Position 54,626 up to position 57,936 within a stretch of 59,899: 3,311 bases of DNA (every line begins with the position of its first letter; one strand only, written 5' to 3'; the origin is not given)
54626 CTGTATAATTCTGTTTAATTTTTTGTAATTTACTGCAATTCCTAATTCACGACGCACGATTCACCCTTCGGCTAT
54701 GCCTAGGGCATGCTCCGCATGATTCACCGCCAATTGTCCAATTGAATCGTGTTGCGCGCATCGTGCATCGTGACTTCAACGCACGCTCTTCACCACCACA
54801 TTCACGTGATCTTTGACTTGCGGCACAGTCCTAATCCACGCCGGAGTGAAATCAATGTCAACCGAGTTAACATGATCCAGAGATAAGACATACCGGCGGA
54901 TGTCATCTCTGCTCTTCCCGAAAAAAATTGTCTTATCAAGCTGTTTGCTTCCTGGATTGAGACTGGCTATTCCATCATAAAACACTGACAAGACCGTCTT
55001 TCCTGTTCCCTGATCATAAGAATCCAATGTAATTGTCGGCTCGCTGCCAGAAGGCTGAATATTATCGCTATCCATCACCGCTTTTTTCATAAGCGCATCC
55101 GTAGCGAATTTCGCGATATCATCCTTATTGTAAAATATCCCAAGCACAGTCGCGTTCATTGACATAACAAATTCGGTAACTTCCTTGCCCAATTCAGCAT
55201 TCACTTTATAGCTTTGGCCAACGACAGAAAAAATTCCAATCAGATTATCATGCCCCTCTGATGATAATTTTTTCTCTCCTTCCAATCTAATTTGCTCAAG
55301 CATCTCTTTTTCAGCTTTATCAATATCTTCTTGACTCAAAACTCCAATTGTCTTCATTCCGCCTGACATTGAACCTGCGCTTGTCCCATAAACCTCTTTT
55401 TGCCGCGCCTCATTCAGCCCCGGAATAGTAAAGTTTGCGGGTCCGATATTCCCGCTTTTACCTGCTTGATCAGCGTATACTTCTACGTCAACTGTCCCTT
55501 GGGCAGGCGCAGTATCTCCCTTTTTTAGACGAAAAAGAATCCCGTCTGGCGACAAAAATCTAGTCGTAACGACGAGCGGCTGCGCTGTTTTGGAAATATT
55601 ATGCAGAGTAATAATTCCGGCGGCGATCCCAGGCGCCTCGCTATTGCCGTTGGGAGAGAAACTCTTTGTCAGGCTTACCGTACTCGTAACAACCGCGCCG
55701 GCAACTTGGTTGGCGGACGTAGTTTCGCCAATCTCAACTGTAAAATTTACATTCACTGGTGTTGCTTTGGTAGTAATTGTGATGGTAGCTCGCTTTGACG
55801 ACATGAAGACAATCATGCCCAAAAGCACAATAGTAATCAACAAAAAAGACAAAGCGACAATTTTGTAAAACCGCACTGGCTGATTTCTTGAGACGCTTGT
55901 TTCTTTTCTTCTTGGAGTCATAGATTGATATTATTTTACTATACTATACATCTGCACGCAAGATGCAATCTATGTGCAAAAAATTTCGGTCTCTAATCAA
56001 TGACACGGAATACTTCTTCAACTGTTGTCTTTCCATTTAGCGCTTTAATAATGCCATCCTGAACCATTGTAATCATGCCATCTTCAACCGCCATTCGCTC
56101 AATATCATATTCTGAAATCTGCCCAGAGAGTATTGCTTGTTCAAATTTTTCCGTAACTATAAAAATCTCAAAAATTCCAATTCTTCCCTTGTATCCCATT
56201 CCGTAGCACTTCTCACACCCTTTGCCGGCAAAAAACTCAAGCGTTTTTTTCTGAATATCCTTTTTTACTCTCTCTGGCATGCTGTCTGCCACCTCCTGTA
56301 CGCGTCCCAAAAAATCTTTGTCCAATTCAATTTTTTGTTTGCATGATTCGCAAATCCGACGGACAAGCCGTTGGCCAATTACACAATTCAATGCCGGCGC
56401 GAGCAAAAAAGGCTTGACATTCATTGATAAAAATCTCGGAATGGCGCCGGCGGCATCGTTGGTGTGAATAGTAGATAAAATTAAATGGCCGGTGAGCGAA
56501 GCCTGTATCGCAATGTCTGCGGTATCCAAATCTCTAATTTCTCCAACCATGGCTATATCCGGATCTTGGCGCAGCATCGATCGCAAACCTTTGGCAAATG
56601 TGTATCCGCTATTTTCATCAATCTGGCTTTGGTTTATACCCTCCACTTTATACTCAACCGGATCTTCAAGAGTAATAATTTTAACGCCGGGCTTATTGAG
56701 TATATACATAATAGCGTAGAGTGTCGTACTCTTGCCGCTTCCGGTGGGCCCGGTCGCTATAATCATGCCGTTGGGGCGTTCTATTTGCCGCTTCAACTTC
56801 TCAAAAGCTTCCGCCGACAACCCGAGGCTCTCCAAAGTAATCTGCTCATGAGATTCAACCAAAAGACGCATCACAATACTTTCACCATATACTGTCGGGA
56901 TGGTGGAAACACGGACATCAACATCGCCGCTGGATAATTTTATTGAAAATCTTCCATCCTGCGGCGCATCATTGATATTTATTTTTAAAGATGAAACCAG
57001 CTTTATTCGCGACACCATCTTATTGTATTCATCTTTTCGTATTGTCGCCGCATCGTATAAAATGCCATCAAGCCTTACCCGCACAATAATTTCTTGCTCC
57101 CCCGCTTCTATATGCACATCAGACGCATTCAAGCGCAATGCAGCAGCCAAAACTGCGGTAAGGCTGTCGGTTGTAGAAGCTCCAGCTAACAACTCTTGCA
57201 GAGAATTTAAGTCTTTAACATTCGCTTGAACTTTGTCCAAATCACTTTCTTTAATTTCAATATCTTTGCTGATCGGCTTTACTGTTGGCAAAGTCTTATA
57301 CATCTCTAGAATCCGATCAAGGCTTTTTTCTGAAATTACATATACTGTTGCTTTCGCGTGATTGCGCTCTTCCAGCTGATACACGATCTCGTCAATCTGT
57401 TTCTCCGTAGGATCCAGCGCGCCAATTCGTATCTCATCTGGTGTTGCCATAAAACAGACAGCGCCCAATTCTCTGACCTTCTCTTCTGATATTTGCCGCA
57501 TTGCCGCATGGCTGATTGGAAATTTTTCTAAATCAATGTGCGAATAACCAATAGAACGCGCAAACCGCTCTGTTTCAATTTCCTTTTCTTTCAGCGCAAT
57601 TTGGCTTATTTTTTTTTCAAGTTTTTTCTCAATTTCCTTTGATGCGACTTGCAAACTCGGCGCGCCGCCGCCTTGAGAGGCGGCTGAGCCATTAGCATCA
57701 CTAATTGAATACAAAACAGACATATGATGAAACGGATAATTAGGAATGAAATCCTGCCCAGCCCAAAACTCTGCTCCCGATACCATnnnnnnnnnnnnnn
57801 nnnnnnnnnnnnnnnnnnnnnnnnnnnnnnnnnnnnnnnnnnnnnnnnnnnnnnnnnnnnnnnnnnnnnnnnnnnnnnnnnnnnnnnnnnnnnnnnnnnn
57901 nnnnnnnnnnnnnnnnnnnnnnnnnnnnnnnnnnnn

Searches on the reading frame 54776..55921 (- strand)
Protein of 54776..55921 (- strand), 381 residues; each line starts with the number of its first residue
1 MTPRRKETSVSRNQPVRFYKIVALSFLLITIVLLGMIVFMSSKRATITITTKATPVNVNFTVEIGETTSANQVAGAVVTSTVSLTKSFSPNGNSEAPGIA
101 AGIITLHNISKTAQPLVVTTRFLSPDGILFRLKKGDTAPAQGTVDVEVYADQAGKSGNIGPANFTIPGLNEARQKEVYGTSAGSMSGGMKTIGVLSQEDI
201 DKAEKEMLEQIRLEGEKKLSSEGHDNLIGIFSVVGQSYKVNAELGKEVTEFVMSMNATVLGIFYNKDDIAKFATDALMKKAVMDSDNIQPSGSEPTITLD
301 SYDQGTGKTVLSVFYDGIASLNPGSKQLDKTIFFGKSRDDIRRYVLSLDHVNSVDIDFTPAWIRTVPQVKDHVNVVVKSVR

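Call 58: search_protein_families(library=pfam, proteins=[window:54776-55921:-], max_evalue=0.01)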
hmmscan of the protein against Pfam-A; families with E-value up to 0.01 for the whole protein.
window:54776-55921:- (381 aa): 1 family
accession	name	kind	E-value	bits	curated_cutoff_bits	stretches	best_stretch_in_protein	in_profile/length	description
PF04865.19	Baseplate_J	-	0.0028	17.5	21.1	1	117-163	38-83/255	Baseplate J-like protein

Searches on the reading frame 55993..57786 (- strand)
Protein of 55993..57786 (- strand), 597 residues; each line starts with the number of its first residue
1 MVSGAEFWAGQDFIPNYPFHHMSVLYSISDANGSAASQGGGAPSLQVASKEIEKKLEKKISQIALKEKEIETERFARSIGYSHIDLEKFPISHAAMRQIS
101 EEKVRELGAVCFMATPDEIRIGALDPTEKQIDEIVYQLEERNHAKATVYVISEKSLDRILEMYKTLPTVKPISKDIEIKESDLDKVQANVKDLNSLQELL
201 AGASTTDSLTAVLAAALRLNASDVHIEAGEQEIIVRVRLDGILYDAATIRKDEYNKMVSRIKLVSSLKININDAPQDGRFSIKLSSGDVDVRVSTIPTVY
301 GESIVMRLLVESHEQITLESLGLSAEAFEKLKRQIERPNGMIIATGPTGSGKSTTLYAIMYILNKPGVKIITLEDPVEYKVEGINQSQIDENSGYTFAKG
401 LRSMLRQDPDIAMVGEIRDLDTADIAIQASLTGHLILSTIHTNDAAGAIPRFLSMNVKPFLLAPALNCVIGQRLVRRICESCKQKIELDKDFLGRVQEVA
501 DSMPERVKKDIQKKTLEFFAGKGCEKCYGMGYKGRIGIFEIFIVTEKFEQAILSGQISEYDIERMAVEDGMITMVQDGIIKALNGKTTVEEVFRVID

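Call 95: search_protein_families(library=pfam, proteins=[window:55993-57786:-], max_evalue=0.001)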
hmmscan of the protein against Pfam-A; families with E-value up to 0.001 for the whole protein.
window:55993-57786:- (597 aa): 5 families
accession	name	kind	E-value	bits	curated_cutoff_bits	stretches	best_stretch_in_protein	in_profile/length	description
PF00437.27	T2SSE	-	2.8e-116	388.7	24.9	1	208-594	11-370/370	Type II/IV secretion system protein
PF05157.20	MshEN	-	2.7e-06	27.7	23.1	1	80-163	2-83/90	MshEN domain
PF25199.1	nSTAND_NTPase5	-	3.5e-05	24.1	34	1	325-379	26-82/145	Novel STAND NTPase 5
PF13555.12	AAA_29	-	8.6e-05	22.7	27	1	337-364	20-47/61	P-loop containing region of AAA domain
PF20720.3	nSTAND3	-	0.00056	20.1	27.2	0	326-378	5-56/155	Novel STAND NTPase 3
